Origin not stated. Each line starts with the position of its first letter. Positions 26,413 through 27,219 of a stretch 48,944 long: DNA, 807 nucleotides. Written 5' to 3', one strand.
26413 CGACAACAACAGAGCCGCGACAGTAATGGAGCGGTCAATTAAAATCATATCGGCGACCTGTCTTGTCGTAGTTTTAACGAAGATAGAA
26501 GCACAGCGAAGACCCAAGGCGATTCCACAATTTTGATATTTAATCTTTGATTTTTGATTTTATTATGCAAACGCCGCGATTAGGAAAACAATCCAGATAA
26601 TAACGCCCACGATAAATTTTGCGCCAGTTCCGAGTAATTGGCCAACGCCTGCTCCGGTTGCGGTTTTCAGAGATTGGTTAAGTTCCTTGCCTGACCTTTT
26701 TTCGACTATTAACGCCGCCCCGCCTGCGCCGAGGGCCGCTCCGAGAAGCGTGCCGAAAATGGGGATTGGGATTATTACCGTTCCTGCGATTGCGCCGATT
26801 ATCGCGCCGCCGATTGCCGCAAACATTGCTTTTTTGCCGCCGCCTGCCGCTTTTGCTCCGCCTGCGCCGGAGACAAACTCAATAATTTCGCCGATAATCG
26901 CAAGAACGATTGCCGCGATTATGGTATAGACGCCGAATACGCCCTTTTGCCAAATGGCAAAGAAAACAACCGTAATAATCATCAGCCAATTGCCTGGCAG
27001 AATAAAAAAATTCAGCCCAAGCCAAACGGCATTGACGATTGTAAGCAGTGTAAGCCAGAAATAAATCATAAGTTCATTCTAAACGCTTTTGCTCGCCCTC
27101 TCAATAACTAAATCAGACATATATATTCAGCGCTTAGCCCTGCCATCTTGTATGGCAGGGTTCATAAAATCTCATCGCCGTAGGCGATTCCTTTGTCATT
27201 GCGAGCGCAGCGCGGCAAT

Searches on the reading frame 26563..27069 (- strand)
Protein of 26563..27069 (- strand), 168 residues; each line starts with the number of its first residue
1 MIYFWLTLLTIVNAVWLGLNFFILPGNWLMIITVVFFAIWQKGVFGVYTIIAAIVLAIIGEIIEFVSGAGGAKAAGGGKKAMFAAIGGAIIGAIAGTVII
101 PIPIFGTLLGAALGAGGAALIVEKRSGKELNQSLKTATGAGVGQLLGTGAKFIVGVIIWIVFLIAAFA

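Call 13: search_protein_families(library=pfam, proteins=[window:26563-27069:-], max_evalue=0.001)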
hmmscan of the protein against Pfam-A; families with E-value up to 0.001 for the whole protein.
window:26563-27069:- (168 aa): 1 family
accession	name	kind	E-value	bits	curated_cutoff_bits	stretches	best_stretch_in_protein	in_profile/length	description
PF04306.18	DUF456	-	1.7e-20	74.2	29.4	1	22-165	3-138/139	Protein of unknown function (DUF456)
